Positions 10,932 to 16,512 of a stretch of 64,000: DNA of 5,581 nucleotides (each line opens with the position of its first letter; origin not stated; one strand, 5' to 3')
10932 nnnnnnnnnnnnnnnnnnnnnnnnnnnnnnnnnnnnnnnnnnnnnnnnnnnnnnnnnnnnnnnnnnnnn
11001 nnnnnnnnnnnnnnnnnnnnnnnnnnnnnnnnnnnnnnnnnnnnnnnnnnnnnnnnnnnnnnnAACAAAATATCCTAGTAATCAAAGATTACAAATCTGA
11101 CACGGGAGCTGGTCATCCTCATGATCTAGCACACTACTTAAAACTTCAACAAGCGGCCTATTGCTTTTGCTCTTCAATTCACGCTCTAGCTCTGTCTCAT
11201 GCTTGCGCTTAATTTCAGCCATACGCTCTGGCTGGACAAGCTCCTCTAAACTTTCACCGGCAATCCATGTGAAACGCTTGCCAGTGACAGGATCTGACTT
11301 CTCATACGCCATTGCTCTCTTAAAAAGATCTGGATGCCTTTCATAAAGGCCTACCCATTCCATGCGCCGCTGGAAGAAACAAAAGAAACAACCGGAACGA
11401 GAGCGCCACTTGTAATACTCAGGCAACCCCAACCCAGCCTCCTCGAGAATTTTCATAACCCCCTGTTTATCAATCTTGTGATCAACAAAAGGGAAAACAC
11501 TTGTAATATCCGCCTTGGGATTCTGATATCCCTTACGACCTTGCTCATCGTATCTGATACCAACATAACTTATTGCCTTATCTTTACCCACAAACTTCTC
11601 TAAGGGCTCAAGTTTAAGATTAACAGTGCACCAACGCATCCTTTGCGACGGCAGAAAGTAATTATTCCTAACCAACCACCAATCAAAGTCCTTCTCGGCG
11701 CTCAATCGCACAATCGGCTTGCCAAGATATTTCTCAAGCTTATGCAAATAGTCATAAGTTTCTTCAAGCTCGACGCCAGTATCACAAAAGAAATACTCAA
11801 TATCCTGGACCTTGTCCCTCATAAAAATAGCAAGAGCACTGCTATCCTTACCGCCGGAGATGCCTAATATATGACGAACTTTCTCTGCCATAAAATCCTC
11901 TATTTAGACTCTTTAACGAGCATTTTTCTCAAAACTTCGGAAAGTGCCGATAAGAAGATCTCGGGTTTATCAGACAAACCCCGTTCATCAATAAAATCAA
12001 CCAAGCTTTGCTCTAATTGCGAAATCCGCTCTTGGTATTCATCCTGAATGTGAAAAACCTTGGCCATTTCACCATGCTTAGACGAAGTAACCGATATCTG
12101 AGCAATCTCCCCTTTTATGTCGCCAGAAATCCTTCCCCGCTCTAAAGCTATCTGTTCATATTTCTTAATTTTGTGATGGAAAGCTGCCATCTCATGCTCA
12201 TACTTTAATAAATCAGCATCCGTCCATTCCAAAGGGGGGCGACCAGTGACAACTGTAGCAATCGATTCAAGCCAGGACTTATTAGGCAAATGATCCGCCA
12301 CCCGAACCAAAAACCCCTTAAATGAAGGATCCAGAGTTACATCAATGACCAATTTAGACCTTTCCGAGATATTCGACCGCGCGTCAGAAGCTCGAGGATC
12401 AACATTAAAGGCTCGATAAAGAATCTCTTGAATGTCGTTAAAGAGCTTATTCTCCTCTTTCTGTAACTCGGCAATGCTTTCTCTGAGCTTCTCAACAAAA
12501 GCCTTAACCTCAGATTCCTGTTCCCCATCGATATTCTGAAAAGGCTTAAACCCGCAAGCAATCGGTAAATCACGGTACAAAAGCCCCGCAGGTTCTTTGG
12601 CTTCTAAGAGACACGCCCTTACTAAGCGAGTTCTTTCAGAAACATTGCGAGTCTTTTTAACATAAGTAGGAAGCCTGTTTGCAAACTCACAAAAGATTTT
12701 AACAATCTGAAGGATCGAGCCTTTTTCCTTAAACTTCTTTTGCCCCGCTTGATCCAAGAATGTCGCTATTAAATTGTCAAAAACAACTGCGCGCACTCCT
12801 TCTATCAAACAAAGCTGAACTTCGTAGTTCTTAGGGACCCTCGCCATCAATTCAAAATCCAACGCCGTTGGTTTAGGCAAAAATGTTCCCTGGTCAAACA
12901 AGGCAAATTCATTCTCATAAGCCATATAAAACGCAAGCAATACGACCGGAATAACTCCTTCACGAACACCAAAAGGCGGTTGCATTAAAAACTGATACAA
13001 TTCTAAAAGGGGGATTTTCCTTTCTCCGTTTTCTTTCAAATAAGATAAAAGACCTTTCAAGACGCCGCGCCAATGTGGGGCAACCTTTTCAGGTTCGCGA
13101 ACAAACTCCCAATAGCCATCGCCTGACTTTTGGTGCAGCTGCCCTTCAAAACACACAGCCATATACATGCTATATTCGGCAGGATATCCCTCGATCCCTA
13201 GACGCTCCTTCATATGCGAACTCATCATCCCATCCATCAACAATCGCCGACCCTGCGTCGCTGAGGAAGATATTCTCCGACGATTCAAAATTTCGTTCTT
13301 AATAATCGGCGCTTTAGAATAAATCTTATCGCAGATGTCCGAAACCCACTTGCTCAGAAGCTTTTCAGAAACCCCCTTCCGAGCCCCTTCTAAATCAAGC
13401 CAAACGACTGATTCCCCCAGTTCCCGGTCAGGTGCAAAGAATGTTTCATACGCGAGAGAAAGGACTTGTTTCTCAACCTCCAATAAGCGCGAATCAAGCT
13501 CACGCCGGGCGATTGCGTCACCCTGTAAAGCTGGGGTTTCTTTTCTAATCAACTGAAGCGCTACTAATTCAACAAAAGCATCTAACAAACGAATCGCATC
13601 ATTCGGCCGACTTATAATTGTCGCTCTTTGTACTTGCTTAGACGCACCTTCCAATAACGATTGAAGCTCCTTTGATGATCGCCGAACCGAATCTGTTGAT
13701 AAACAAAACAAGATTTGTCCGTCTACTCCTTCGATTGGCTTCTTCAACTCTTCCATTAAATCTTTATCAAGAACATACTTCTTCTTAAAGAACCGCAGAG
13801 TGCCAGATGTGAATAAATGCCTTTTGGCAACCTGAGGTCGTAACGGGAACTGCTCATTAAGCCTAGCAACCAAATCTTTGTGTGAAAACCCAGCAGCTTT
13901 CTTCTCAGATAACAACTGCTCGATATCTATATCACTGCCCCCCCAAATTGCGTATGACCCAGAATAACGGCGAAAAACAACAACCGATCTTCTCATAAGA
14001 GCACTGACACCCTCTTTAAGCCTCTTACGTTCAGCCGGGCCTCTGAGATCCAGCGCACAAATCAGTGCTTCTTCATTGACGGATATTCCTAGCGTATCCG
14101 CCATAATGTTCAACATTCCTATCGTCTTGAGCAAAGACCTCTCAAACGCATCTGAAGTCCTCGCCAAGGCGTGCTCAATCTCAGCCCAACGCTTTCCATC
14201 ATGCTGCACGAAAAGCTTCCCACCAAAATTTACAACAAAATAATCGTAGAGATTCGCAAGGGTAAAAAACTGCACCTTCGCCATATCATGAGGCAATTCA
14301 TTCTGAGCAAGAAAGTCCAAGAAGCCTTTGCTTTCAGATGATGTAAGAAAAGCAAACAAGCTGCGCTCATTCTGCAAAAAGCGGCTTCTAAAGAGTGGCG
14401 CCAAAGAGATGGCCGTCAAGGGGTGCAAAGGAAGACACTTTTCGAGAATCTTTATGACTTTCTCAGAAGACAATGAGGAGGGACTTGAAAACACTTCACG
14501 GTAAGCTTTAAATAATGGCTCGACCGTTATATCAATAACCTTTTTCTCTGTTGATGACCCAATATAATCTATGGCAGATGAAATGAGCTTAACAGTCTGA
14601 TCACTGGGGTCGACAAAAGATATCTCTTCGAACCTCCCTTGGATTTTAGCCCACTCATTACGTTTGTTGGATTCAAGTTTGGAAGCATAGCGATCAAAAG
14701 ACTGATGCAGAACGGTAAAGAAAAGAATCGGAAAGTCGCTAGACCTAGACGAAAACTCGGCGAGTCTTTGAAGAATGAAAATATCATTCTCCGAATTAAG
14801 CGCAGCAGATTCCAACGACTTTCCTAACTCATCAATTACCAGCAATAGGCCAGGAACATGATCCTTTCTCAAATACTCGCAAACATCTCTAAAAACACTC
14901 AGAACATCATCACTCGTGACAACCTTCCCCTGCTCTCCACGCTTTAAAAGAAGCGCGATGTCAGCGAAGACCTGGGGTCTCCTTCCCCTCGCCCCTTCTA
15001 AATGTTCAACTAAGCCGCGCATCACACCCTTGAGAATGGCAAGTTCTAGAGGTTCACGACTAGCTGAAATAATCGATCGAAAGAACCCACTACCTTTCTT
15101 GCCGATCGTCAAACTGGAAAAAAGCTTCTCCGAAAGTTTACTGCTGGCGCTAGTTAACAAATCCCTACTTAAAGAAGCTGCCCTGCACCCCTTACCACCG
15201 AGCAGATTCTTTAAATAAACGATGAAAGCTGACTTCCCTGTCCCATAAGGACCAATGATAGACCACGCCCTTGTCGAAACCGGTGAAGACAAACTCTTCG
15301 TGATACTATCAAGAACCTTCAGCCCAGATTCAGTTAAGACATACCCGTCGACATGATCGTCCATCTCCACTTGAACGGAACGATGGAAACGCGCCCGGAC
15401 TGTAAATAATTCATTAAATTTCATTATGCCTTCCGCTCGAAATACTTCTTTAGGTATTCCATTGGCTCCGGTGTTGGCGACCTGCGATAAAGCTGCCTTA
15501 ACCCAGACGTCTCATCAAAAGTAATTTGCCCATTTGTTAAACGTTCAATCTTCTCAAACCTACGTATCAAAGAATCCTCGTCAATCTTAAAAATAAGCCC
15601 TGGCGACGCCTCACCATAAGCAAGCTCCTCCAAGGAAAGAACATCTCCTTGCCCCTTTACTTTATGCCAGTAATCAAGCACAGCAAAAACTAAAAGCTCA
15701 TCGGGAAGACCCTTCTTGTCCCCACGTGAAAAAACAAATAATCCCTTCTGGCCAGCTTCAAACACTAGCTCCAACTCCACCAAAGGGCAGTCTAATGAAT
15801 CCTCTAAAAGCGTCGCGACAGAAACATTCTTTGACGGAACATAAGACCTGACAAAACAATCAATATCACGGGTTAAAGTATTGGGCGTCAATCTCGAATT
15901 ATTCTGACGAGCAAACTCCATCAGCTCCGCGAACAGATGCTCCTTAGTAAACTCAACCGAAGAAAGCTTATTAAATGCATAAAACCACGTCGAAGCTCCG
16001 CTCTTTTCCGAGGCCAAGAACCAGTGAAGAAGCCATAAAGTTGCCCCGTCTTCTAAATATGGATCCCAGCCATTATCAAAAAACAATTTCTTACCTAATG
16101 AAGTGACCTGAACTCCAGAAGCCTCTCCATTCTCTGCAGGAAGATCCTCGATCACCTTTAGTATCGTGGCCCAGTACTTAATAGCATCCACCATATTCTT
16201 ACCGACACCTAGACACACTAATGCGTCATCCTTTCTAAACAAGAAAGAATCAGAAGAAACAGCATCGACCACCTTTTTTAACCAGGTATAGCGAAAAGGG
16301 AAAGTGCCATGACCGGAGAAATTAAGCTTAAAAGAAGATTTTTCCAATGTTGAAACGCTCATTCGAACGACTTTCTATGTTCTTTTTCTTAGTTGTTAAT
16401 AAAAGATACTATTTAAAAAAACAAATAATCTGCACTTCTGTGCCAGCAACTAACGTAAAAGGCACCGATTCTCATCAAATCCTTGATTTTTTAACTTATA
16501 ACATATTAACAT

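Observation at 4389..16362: Nine-gene operon: Ssp/BREX-type-4-like DNA phosphorothioation module with foreign genes embedded in it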

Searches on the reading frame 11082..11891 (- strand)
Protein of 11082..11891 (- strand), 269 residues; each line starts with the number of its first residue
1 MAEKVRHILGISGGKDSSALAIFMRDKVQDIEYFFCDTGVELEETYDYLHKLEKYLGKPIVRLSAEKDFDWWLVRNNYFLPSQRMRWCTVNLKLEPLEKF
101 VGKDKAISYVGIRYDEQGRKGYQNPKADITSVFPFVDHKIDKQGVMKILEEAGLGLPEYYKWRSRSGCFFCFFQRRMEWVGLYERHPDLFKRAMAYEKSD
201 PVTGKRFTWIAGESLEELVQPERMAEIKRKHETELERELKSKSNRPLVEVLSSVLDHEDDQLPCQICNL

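Call 5: search_protein_families(library=pfam, proteins=[window:11082-11891:-], max_evalue=0.01)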
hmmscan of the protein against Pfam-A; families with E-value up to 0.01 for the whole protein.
window:11082-11891:- (269 aa): 1 family
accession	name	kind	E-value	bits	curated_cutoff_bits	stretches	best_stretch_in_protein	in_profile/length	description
PF01507.26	PAPS_reduct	-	4.3e-11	43.6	22.5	1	8-119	3-115/175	Phosphoadenosine phosphosulfate reductase domain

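Call 6: search_protein_families(library=padloc, proteins=[window:11082-11891:-], max_evalue=0.01)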
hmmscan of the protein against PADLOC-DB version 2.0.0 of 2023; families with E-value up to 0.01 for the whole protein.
window:11082-11891:- (269 aa): 7 families
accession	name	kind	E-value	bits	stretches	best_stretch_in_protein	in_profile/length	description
PDLC02782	SspD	-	2.9e-113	376.2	1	6-268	1-276/277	SspD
PDLC02510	BrxP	-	4.6e-11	39.7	1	9-176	137-318/779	BrxP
PDLC02662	DndC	-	6.2e-07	26.7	1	72-105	114-152/481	DndC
PDLC02661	DndC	-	8e-07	26.4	1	66-103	104-141/468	DndC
PDLC03333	MTase_II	-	0.00053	16.7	1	4-107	42-164/544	Type II methyltransferase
PDLC02659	DndC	-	0.0016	15.1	0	70-102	114-146/586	DndC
PDLC02660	DndC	-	0.0016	15.1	0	70-102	114-146/586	DndC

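Call 7: search_protein_families(library=ncbifam, proteins=[window:11082-11891:-], max_evalue=0.01)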
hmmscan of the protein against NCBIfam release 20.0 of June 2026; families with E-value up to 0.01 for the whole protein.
window:11082-11891:- (269 aa): 10 families
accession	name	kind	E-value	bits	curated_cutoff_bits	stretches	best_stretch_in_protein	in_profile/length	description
NF006327.0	PRK08557.1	equivalog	8.1e-17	61.1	366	1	11-198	188-381/415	hypothetical protein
NF010367.0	PRK13795.1-2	equivalog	2.3e-14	52.8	456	1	8-114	246-353/584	hypothetical protein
NF010368.0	PRK13795.1-3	equivalog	4e-14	51.8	588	1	10-196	253-445/635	hypothetical protein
NF006351.0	PRK08576.1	equivalog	7e-14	51.3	290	1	6-179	236-409/436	hypothetical protein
NF010366.0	PRK13795.1-1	equivalog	2.1e-10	39.4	745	1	10-196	272-468/667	hypothetical protein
NF010369.0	PRK13795.1-4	equivalog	9.3e-10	37.3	1086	1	10-191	257-448/633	hypothetical protein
NF002537.0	PRK02090.1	equivalog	8.1e-07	28.9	154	1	8-120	44-158/244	phosphoadenylyl-sulfate reductase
NF005316.0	PRK06850.1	equivalog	7.9e-06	24.9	536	1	68-103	113-148/505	hypothetical protein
TIGR03183.1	DNA_S_dndC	equivalog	4e-05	22.7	290.4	1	67-103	96-132/447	DNA phosphorothioation system sulfurtransferase DndC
NF000848.1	PRK00074.1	equivalog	0.0044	15.7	400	1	5-69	214-281/512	glutamine-hydrolyzing GMP synthase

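Call 74: search_dna_similar(query=window:11082-11891:-, collection=plasmids, mode=protein, max_evalue=1e-30, max_rows=60)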
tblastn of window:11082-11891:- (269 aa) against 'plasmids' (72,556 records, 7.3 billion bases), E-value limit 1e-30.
Records with a match: 67; places in all: 67; records where one place covers at least 80% of the query: 59.
Best place of each record, by identity: <60% 67.
By first word of the organism name: Rhizobium 6; Sphingomonas 4; Agrobacterium 4; Acinetobacter 4; Hymenobacter 3; Sphingobium 3; Sinorhizobium 3; Burkholderia 3; Pseudanabaena 2; Trichormus 2; and 28 more.
By predicted mobility (MOB-suite, as given by PLSDB): non-mobilizable 31; conjugative 27; mobilizable 9.
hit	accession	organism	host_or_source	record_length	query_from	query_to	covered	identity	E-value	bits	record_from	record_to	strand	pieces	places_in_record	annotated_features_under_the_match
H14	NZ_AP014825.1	Geminocystis sp. NIES-3709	-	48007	1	269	100%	55.6%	1e-86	288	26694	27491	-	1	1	phosphoadenosine phosphosulfate reductase family protein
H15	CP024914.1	Cyanobacterium sp. HL-69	cell culture,enrichment cultures from ...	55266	2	268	99%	54.3%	5e-91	301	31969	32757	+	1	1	Phosphoadenylyl-sulfate reductase [thioredoxin]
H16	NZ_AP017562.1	Pseudanabaena sp. ABRG5-3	-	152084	5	269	99%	54.4%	2e-72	299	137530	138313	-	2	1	none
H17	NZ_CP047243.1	Trichormus variabilis 0441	cell culture,thermal spring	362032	5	268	98%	54.5%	9e-84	280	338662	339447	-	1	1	phosphoadenosine phosphosulfate reductase family protein | hypothetical protein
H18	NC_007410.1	Trichormus variabilis ATCC 29413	-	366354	5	268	98%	54.5%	9e-84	280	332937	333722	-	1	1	phosphoadenosine phosphosulfate reductase family protein | hypothetical protein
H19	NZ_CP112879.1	Pseudanabaena galeata CCNP1313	-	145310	5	269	99%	54.0%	5e-87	289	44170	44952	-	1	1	phosphoadenosine phosphosulfate reductase family protein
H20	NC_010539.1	Crocosphaera subtropica ATCC 51142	-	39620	3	268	99%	53.4%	7e-85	283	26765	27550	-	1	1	phosphoadenosine phosphosulfate reductase family protein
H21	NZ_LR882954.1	Planktothrix agardhii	-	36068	4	269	99%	52.6%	4e-88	292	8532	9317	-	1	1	phosphoadenosine phosphosulfate reductase family protein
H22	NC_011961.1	Thermomicrobium roseum DSM 5159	-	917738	4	269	99%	52.6%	9e-88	291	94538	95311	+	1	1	phosphoadenosine phosphosulfate reductase family protein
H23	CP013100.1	Candidatus Tenderia electrophaga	mixed culture,Biocathode MCL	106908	1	267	99%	50.4%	7e-76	257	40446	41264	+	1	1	hypothetical protein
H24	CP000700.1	Rhizorhabdus wittichii RW1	-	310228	2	269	100%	49.8%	3e-79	267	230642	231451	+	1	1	phosphoadenosine phosphosulfate reductase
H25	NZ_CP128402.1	Candidatus Chlorohelix allophototropha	Single colony of Candidatus Chlorohelix ...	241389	1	269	100%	49.3%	6e-79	266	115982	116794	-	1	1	phosphoadenosine phosphosulfate reductase family protein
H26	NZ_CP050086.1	Rhizobium leguminosarum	Trifolium pratense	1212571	6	269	98%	50.0%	3e-75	256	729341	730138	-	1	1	record has no annotation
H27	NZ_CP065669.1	Sphingomonas paucimobilis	-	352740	2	269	100%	49.1%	9e-71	243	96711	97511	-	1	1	phosphoadenosine phosphosulfate reductase family protein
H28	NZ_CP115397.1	Hymenobacter yonginensis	whole organism,freshwater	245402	6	269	98%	49.8%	1e-70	242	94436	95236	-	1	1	phosphoadenosine phosphosulfate reductase family protein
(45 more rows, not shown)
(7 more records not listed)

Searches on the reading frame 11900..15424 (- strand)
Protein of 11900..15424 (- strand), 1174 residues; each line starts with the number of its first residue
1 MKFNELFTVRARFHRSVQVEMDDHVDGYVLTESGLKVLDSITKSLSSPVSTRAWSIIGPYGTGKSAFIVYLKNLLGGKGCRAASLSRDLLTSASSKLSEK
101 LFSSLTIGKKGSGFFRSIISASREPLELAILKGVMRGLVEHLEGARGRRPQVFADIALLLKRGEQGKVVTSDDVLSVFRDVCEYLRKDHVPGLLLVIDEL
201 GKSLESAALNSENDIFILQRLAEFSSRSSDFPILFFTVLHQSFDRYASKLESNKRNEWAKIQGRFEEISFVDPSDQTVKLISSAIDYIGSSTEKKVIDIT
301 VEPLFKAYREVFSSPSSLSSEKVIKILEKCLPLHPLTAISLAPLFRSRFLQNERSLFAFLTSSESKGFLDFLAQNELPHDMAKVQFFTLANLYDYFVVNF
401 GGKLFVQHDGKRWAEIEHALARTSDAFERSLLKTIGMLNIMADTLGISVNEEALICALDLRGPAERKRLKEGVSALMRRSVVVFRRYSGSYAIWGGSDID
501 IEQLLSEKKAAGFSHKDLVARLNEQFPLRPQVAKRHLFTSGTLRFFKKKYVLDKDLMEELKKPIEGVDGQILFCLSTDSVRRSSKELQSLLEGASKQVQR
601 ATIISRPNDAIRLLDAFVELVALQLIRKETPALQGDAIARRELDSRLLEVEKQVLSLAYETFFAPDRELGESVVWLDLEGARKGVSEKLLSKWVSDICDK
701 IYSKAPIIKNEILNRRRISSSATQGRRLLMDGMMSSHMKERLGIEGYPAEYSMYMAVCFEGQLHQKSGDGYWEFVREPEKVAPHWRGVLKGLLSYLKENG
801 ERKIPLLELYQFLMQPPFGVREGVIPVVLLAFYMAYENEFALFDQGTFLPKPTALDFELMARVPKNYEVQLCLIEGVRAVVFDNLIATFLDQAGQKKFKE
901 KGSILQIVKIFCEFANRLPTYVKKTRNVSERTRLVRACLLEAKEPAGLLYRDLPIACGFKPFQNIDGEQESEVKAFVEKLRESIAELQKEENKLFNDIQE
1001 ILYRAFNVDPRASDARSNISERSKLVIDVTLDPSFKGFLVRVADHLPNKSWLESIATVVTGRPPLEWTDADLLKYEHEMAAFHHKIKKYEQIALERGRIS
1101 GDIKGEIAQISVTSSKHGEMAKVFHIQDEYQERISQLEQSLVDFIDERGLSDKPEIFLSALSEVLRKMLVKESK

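Call 5: search_protein_families(library=pfam, proteins=[window:11900-15424:-], max_evalue=0.01)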
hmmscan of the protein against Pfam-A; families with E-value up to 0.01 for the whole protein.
window:11900-15424:- (1174 aa): 0 families

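Call 6: search_protein_families(library=padloc, proteins=[window:11900-15424:-], max_evalue=0.01)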
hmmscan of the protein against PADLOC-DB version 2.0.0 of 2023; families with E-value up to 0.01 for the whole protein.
window:11900-15424:- (1174 aa): 15 families
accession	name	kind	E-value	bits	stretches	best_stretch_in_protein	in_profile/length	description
PDLC02779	SspC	-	1e-280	932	1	9-1091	1-1053/1054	SspC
PDLC02781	SspC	-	1.4e-255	848.9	1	15-1140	2-1102/1104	SspC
PDLC02778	SspC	-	1.5e-221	736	1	13-1093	1-1051/1053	SspC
PDLC02775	SspC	-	2.9e-221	735.1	1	1-1092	1-1062/1064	SspC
PDLC02780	SspC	-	1.1e-208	693.7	1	5-1098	3-1032/1045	SspC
PDLC02774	SspC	-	3.2e-184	612.6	1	13-1129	1-1063/1065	SspC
PDLC02478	BrxC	-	2.8e-147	490.2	1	8-1072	5-1044/1108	BrxC-PglY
PDLC02776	SspC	-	2e-143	477.4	2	171-1141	101-1037/1039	SspC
PDLC02773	SspC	-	4.4e-133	443.4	2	171-1075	131-1000/1011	SspC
PDLC02770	SspC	-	8.7e-127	422.7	1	18-1092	16-1040/1047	SspC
PDLC02777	SspC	-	1e-123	412.6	1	21-1137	12-1090/1097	SspC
PDLC02772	SspC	-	4.8e-100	334.1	1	33-1142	34-1120/1123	SspC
PDLC02771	SspC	-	2.2e-73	245.9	2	380-771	437-818/828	SspC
PDLC02485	BrxC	-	6.2e-06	22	1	210-397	258-434/1376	BrxC-PglY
PDLC02475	BrxC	-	0.00011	18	1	325-399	365-436/937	BrxC-PglY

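Call 7: search_protein_families(library=ncbifam, proteins=[window:11900-15424:-], max_evalue=0.01)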
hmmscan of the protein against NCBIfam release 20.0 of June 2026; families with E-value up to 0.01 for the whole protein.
window:11900-15424:- (1174 aa): 0 families

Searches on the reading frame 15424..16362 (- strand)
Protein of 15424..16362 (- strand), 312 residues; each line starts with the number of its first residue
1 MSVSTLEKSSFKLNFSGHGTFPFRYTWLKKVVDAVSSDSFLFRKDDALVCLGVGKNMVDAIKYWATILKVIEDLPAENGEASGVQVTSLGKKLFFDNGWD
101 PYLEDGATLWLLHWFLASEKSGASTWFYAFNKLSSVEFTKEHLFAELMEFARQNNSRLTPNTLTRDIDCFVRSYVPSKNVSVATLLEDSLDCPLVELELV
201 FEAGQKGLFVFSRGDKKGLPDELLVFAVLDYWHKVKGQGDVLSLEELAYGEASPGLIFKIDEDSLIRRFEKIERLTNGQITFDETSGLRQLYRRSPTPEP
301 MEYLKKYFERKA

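Call 5: search_protein_families(library=pfam, proteins=[window:15424-16362:-], max_evalue=0.01)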
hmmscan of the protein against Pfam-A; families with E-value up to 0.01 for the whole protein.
window:15424-16362:- (312 aa): 1 family
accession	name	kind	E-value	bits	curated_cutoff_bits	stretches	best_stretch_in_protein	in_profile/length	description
PF13182.11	DUF4007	-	5.9e-84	282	27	1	15-308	1-288/288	Protein of unknown function (DUF4007)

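Call 6: search_protein_families(library=padloc, proteins=[window:15424-16362:-], max_evalue=0.01)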
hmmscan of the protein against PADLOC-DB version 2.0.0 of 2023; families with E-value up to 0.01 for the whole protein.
window:15424-16362:- (312 aa): 10 families
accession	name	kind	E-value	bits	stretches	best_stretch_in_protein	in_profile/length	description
PDLC02769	SspB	-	1.8e-95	317.6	1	14-294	2-280/282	SspB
PDLC02768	SspB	-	2.6e-88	294.2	1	14-307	2-294/295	SspB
PDLC02766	SspB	-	1.6e-82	275.1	1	14-294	2-283/285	SspB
PDLC02764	SspB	-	1.3e-57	193.3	1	15-291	1-268/276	SspB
PDLC02760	SspB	-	1.3e-54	183.6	1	13-291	2-268/269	SspB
PDLC02765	SspB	-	6.5e-45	152.4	1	14-291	3-283/292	SspB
PDLC02763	SspB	-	1e-37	128.3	1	9-293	1-264/279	SspB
PDLC02762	SspB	-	1.4e-32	111.2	1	14-310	2-293/293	SspB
PDLC02767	SspB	-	1.4e-30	105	1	13-290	6-293/295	SspB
PDLC02761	SspB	-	4.9e-30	103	2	85-293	102-320/340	SspB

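Call 7: search_protein_families(library=ncbifam, proteins=[window:15424-16362:-], max_evalue=0.01)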
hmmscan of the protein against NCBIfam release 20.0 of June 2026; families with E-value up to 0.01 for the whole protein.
window:15424-16362:- (312 aa): 0 families
